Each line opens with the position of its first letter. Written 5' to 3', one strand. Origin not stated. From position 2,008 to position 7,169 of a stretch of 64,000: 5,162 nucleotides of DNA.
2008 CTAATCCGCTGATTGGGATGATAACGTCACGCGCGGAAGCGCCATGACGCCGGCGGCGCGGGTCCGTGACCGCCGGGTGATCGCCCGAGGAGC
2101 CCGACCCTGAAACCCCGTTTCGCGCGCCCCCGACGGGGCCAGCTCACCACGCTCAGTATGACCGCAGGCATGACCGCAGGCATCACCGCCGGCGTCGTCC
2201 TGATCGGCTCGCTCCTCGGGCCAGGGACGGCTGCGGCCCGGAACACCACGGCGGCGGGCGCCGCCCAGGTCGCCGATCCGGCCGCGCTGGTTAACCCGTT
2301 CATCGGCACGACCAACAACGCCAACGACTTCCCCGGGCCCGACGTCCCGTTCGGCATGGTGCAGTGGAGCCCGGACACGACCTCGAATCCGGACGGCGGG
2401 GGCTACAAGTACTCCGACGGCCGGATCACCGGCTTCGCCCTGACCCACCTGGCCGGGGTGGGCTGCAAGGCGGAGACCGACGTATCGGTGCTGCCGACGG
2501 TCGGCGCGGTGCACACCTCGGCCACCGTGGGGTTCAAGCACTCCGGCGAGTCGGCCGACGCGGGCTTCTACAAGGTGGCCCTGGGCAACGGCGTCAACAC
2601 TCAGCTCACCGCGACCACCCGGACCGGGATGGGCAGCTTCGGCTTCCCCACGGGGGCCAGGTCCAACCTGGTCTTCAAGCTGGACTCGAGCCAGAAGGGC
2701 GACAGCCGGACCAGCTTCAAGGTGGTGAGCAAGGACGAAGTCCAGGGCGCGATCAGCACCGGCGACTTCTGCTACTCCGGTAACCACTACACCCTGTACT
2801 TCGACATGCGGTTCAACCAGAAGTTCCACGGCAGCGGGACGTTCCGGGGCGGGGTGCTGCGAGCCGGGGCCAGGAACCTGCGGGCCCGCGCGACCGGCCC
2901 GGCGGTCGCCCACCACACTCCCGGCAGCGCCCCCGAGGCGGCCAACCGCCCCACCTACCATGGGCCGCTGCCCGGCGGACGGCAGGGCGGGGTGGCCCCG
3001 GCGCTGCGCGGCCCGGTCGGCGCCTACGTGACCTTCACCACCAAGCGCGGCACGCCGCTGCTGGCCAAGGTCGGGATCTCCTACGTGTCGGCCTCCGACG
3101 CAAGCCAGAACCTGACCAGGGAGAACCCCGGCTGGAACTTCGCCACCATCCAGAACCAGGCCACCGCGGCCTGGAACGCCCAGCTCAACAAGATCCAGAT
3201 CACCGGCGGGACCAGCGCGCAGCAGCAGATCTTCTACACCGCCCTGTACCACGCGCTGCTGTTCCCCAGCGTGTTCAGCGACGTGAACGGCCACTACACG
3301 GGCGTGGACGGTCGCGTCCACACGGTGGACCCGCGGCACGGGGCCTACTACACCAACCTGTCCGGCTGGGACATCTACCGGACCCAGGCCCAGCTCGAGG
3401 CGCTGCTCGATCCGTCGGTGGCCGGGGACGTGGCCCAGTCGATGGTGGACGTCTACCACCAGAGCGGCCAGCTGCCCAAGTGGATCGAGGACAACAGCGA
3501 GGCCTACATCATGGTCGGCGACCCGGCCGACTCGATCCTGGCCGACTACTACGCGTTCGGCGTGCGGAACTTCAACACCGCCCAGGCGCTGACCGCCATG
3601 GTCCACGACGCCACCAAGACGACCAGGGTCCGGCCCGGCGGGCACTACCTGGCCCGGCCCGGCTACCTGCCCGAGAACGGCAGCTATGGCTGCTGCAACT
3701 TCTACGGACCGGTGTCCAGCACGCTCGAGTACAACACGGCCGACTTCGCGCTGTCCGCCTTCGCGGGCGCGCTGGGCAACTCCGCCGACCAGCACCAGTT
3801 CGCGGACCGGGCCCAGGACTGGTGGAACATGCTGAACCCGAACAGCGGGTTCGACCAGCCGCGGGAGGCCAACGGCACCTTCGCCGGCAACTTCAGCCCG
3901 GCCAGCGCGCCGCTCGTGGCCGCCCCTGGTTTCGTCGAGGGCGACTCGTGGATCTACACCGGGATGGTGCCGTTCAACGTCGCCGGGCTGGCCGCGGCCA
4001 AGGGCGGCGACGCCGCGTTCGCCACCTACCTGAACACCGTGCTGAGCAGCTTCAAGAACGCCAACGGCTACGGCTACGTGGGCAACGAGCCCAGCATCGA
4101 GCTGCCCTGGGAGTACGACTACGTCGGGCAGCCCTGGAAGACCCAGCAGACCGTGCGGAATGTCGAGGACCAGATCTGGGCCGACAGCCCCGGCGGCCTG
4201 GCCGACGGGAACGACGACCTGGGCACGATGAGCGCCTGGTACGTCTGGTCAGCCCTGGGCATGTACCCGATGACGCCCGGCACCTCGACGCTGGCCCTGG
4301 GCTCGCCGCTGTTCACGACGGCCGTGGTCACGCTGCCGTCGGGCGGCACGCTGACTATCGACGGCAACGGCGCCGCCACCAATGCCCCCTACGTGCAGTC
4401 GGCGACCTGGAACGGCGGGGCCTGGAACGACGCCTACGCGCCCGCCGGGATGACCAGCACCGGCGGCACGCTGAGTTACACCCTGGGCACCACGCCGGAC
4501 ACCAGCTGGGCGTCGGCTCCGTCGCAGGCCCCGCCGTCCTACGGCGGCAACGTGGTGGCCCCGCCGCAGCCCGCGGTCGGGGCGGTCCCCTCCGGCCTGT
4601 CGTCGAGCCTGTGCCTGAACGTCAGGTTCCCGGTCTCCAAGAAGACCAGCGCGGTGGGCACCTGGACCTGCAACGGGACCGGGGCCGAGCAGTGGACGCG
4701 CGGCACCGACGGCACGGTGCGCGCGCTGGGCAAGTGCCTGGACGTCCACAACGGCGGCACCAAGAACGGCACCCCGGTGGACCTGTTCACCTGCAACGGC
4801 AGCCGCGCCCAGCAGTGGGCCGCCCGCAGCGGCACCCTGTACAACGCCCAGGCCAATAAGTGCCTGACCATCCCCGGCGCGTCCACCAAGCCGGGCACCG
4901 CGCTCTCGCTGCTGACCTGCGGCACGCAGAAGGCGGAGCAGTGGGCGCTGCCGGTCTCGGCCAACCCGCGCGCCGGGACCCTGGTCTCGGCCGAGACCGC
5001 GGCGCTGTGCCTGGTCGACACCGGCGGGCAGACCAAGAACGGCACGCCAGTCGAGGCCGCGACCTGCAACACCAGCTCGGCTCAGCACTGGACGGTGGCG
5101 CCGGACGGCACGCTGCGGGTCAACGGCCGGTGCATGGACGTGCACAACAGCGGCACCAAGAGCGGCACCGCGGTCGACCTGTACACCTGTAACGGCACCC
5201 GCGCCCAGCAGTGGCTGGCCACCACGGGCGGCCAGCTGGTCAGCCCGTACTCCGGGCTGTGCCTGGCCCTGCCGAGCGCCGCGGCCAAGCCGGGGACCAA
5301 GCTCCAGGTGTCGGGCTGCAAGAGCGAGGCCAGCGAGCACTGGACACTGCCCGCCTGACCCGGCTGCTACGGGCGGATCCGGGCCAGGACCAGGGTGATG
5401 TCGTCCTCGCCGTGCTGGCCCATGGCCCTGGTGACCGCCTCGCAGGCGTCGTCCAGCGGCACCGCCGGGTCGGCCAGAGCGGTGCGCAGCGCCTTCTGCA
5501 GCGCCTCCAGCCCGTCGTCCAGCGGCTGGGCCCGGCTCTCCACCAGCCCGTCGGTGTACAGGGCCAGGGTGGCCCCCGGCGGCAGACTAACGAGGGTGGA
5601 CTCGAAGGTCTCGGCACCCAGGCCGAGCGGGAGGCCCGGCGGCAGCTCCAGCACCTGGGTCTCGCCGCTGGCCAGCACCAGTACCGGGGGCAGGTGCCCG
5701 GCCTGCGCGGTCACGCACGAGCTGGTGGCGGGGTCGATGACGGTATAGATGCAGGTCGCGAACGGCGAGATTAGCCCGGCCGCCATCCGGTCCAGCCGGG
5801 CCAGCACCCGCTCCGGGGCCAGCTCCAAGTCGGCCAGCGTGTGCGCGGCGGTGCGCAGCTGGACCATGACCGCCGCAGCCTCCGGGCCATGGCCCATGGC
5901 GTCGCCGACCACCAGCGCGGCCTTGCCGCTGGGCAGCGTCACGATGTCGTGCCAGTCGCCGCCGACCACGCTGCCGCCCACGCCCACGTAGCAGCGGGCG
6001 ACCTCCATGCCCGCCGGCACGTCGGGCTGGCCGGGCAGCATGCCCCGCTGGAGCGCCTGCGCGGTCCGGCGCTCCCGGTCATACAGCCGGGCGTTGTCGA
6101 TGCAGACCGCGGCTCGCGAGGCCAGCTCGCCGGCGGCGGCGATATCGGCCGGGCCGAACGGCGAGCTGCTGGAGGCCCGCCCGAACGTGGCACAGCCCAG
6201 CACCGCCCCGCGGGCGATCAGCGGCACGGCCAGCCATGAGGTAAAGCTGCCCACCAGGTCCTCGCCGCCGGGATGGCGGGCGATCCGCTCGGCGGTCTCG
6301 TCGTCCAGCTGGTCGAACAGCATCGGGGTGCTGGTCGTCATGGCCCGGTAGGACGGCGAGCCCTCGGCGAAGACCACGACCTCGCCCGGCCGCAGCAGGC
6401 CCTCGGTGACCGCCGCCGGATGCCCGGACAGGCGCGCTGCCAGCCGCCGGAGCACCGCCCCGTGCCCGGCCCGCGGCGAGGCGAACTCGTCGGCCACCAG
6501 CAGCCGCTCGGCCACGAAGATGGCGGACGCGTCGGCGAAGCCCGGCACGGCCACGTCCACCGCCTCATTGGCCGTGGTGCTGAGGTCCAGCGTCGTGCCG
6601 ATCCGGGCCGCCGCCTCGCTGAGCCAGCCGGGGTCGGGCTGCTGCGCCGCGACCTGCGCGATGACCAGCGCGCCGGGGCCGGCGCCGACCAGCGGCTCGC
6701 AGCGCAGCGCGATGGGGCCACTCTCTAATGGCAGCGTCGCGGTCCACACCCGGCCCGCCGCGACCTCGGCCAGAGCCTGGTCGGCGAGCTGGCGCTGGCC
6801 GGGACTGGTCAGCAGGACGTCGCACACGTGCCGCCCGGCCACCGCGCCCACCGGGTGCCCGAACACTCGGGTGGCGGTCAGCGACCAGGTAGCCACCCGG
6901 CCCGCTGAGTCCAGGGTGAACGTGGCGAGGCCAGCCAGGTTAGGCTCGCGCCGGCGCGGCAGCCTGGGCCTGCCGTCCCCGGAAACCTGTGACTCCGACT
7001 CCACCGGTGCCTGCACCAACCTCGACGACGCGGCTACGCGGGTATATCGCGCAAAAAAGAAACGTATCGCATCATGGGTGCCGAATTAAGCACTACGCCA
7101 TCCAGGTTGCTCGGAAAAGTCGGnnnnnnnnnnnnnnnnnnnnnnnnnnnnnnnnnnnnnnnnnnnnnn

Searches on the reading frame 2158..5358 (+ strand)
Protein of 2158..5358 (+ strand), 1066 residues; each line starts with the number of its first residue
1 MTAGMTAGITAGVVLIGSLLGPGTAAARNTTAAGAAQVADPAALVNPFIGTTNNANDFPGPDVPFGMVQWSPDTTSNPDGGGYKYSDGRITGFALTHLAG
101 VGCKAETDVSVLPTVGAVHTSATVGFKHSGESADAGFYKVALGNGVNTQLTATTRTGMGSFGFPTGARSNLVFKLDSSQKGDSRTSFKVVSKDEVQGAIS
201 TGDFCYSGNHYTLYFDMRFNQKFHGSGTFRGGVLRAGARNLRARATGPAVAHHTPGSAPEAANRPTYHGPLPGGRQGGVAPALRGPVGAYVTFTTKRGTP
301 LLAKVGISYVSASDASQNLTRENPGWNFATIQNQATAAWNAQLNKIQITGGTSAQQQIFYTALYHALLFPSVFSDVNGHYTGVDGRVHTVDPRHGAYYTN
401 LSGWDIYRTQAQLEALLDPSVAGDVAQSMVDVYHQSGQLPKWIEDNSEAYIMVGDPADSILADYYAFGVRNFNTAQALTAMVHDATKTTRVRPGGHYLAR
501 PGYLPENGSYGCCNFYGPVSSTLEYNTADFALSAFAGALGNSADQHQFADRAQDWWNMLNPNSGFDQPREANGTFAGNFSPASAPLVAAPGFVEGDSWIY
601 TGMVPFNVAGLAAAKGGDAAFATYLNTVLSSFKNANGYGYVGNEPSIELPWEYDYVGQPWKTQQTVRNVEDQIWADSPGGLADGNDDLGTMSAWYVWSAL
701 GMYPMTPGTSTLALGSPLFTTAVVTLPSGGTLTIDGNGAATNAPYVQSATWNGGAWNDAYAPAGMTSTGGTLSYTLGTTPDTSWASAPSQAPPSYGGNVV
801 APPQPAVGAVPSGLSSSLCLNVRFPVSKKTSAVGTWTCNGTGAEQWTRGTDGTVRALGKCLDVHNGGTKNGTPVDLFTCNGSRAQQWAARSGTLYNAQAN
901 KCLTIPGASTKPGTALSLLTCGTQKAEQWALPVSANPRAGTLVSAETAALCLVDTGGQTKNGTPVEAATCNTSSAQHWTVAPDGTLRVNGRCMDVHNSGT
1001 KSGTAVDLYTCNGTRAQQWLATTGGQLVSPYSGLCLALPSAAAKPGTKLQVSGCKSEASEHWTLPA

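Call 55: search_protein_families(library=pfam, proteins=[window:2158-5358:+], max_evalue=0.00001)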
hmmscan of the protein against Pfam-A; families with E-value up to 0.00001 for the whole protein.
window:2158-5358:+ (1066 aa): 4 families
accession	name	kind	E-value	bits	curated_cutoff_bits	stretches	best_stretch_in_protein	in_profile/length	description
PF07971.18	Glyco_hydro_92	-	1.9e-143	479.3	24.6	1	315-777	2-463/464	Glycosyl hydrolase family 92 catalytic domain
PF17678.7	Glyco_hydro_92N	-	6.2e-58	196.9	34.5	1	44-308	1-236/236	Glycosyl hydrolase family 92 N-terminal domain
PF00652.28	Ricin_B_lectin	-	2.2e-43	147.9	29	2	940-1062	3-126/126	Ricin-type beta-trefoil lectin domain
PF14200.12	RicinB_lectin_2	-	6.4e-30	104.1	25.6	3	975-1051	2-88/89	Ricin-type beta-trefoil lectin domain-like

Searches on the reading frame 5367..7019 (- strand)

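Call 55: search_protein_families(library=pfam, proteins=[window:5367-7019:-], max_evalue=0.00001)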
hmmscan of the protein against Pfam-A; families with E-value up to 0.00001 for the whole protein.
window:5367-7019:- (550 aa): 2 families
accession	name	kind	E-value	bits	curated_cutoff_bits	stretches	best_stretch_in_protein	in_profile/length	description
PF07228.17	SpoIIE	-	8.9e-49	166.5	25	1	364-548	2-191/192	Stage II sporulation protein E (SpoIIE)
PF13185.12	GAF_2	-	2e-08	35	28.6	1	144-308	2-136/136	GAF domain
